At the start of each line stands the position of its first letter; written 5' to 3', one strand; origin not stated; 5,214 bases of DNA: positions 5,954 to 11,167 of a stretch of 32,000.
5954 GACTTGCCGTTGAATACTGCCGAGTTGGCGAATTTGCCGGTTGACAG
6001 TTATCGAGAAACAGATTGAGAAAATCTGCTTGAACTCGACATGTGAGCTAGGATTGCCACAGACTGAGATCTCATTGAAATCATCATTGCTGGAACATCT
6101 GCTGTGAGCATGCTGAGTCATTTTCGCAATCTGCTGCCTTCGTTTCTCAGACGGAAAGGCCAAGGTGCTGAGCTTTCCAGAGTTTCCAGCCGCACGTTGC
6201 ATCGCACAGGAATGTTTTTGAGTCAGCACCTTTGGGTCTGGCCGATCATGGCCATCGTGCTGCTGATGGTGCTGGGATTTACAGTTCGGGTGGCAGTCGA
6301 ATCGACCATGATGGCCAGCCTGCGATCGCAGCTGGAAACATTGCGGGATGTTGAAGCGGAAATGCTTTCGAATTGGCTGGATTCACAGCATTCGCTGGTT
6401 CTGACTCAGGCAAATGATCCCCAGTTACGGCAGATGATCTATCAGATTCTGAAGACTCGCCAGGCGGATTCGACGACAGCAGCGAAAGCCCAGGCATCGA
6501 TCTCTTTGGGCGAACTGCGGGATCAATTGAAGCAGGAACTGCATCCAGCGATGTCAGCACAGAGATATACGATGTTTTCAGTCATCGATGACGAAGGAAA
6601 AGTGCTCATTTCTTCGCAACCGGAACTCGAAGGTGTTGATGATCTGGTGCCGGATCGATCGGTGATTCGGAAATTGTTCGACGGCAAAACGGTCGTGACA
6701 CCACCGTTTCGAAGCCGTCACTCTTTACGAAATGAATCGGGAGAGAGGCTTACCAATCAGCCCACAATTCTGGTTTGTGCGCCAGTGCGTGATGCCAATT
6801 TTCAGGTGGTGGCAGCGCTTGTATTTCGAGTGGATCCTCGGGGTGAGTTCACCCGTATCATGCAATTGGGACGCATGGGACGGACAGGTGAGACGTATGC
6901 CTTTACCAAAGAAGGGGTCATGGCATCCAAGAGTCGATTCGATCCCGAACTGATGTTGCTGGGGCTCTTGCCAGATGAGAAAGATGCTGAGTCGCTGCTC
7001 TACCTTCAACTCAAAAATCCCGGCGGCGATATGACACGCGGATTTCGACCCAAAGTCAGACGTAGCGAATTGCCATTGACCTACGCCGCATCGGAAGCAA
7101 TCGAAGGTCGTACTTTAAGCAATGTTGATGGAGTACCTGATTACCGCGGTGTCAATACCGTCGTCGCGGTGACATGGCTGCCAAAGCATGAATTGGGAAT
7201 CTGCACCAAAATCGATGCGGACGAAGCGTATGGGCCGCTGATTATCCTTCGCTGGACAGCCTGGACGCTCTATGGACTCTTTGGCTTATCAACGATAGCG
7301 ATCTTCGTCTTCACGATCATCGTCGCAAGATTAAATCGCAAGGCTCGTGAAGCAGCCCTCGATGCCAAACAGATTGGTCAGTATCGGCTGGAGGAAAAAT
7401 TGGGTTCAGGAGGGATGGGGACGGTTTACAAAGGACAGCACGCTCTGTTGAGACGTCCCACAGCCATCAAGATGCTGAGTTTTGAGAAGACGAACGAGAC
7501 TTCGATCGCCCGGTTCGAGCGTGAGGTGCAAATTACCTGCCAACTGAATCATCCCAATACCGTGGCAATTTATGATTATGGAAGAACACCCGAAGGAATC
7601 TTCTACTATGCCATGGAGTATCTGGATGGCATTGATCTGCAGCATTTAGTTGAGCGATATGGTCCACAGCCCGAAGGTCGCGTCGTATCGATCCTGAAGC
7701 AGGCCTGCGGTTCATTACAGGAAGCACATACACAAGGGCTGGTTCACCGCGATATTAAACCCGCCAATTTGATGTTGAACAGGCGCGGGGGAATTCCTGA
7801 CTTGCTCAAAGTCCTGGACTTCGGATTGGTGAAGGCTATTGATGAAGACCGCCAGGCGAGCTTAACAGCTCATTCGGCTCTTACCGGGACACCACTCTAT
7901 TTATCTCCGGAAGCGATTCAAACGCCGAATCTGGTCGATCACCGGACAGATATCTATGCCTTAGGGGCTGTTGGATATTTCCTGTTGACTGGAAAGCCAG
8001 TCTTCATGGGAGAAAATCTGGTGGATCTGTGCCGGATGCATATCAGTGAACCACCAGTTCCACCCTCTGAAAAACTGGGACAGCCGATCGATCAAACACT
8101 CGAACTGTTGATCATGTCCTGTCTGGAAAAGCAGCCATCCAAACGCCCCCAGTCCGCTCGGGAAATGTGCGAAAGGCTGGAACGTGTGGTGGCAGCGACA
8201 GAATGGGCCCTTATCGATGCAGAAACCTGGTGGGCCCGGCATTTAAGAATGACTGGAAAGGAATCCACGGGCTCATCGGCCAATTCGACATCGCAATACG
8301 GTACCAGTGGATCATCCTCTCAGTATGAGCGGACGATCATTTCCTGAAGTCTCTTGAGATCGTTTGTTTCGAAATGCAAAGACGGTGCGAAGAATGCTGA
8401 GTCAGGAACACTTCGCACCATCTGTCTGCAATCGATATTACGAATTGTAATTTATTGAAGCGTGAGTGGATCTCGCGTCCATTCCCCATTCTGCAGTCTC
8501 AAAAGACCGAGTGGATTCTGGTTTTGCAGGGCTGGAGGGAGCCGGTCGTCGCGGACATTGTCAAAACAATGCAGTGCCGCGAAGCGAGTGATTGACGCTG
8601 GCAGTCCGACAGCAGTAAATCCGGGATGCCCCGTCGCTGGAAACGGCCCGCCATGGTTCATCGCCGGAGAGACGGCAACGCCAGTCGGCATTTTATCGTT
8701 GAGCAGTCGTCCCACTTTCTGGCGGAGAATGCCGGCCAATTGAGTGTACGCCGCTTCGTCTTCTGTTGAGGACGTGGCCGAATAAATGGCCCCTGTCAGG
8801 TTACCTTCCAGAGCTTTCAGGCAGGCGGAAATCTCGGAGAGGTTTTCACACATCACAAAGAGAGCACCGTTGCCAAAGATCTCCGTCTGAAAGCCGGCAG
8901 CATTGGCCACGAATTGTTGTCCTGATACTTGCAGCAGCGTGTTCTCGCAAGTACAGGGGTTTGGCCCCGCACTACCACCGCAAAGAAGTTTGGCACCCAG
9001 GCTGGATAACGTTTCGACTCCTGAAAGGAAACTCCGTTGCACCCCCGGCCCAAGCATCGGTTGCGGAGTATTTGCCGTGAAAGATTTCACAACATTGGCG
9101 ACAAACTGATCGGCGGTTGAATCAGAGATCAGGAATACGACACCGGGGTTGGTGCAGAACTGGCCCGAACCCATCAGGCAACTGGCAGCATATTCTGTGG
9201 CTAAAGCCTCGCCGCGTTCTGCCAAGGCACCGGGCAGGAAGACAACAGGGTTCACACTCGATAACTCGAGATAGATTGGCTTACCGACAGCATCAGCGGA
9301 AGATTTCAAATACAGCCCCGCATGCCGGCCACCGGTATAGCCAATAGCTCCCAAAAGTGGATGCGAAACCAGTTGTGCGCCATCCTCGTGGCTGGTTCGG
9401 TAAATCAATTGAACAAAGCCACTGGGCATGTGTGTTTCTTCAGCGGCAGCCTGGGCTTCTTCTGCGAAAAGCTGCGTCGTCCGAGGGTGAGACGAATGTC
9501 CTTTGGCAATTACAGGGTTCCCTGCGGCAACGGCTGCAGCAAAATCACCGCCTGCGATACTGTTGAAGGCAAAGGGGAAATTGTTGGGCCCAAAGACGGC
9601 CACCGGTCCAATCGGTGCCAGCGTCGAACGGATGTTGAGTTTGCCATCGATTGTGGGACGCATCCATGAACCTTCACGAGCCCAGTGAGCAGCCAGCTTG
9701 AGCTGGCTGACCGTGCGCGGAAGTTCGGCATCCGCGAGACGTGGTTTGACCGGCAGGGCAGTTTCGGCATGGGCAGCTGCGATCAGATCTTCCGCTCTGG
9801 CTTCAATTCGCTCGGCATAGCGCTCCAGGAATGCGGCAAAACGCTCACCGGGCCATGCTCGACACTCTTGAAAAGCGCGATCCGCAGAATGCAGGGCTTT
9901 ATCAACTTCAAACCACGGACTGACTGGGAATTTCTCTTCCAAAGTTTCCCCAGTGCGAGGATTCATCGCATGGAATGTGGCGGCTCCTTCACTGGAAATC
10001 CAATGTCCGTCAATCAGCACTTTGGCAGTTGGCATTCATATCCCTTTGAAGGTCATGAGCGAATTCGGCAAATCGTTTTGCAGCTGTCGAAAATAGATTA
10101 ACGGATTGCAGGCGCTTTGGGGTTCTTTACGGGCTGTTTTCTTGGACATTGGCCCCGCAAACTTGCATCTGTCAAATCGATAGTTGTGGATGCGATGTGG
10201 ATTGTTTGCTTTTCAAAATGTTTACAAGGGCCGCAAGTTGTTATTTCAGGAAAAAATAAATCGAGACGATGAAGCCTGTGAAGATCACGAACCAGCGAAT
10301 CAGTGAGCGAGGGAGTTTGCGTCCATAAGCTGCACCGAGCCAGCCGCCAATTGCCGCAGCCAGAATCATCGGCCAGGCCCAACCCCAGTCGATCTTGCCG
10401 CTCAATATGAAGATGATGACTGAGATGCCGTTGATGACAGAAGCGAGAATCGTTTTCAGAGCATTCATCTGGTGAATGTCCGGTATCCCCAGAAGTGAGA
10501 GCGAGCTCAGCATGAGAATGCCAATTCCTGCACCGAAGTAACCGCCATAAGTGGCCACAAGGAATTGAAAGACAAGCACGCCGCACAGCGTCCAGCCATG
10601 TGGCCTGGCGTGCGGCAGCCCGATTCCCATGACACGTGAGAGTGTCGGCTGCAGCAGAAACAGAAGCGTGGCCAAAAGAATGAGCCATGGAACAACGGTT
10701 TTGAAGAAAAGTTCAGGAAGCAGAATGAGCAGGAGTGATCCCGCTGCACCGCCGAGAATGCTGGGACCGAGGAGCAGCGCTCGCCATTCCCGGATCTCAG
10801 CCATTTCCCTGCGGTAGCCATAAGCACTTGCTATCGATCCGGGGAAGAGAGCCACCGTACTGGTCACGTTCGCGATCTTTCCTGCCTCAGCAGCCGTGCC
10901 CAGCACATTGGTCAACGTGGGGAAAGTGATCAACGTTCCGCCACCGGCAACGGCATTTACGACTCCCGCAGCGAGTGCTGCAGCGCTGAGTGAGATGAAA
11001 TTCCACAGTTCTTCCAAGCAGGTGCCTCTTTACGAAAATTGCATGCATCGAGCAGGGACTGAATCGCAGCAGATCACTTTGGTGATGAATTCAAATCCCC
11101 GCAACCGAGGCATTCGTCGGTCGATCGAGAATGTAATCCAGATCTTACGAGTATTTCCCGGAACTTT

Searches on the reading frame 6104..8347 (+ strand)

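Call 93: search_protein_families(library=pfam, proteins=[window:6104-8347:+], max_evalue=0.001)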
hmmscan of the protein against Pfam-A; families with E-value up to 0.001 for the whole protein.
window:6104-8347:+ (747 aa): 4 families
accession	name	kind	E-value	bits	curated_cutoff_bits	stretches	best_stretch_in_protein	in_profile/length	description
PF00069.31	Pkinase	-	2.3e-47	162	31.7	1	427-689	1-258/263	Protein kinase domain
PF07714.23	PK_Tyr_Ser-Thr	-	1.2e-26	94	23.1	1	429-684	3-251/258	Protein tyrosine and serine/threonine kinase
PF02743.24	dCache_1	-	8.6e-06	25.9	45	1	71-308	5-220/240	Cache domain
PF03109.22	ABC1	-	1.9e-05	24.4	22.9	1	504-587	147-225/244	ABC1 atypical kinase-like domain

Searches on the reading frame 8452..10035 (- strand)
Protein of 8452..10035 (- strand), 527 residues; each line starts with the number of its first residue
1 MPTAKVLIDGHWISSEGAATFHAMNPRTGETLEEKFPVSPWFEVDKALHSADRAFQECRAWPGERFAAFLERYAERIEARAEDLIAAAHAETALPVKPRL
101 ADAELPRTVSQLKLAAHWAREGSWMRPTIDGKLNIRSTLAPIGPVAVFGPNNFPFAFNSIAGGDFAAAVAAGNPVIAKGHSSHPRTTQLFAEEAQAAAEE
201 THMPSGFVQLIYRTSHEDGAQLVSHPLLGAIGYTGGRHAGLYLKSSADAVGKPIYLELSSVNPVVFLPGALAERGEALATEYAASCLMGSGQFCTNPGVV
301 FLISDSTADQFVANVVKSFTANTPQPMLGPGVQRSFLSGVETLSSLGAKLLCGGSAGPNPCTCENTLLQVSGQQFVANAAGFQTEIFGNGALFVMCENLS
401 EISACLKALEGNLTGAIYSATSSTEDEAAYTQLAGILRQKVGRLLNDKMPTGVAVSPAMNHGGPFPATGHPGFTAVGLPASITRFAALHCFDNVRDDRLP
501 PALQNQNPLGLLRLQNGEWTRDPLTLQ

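Call 32: search_protein_families(library=pfam, proteins=[window:8452-10035:-], max_evalue=0.001)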
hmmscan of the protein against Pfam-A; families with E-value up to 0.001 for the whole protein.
window:8452-10035:- (527 aa): 1 family
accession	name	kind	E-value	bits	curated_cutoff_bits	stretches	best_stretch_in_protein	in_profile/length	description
PF00171.27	Aldedh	-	2.1e-45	155.6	23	1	12-428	1-411/461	Aldehyde dehydrogenase family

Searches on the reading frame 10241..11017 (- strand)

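Call 32: search_protein_families(library=pfam, proteins=[window:10241-11017:-], max_evalue=0.001)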
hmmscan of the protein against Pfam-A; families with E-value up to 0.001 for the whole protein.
window:10241-11017:- (258 aa): 1 family
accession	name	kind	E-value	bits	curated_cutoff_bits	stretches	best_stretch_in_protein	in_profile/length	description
PF01925.25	TauE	-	1.2e-38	133.5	32.6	1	12-254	3-236/237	Sulfite exporter TauE/SafE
